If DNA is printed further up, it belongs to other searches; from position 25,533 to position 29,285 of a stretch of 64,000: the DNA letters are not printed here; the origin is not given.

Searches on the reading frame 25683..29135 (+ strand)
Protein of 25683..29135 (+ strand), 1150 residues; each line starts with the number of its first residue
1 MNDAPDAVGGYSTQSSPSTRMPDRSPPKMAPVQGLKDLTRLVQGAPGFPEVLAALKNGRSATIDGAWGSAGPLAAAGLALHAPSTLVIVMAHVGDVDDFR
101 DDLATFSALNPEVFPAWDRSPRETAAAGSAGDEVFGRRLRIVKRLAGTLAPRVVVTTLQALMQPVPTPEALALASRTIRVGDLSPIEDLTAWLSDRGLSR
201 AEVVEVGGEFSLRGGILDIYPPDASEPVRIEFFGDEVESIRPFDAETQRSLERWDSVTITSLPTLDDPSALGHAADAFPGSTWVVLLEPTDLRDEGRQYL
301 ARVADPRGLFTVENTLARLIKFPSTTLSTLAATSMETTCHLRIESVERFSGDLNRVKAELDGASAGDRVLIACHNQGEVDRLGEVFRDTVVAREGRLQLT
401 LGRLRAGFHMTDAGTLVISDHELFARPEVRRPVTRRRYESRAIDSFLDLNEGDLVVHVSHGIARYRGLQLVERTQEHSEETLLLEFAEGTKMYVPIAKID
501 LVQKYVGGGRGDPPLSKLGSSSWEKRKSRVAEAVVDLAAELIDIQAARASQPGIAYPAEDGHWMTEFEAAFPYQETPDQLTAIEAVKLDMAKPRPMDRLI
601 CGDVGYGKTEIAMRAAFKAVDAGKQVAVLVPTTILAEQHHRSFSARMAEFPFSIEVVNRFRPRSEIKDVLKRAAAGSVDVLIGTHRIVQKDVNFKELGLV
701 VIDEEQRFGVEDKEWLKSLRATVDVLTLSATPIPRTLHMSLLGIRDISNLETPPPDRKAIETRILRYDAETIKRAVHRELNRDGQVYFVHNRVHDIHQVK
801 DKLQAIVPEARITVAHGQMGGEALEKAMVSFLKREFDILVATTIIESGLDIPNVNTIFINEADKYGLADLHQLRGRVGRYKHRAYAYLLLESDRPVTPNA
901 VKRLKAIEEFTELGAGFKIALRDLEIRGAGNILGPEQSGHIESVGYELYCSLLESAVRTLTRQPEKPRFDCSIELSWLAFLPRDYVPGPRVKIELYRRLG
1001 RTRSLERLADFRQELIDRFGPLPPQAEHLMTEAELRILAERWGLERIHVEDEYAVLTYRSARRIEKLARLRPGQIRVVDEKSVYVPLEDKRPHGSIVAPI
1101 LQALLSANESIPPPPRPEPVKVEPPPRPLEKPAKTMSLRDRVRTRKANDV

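Call 37: search_protein_families(library=pfam, proteins=[window:25683-29135:+], max_evalue=1)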
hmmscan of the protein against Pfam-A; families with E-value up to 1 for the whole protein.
window:25683-29135:+ (1150 aa): 10 families
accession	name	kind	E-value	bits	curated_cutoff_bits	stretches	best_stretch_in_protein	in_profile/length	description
PF00270.35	DEAD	-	1.9e-25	90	26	1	576-737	1-164/167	DEAD/DEAH box helicase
PF03461.20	TRCF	-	9.5e-22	77.6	25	1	979-1064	5-90/95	TRCF domain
PF17757.6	UvrB_inter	-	3.4e-21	75.6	22.9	1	178-260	3-86/91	UvrB interaction domain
PF00271.37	Helicase_C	-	2.3e-19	70.1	23.5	1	776-880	10-109/110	Helicase conserved C-terminal domain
PF02559.22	CarD_TRCF_RID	-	1.2e-15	57.7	23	1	449-506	1-57/57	CarD-like/TRCF RID domain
PF04851.21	ResIII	-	6.7e-07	29.8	22.5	1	576-732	5-162/164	Type III restriction enzyme, res subunit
PF22590.2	Cas3-like_C_2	-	9.3e-05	23.1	27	1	784-881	3-105/106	CRISPR-associated nuclease/helicase Cas3, C-terminal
PF13401.12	AAA_22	-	0.062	14.1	27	1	599-732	9-115/130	AAA domain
PF25199.1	nSTAND_NTPase5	-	0.075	13.3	34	1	598-646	44-93/145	Novel STAND NTPase 5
PF19833.4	RecG_dom3_C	-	0.12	12.8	26.8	1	916-939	4-27/87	ATP-dependent DNA helicase RecG, domain 3, C-terminal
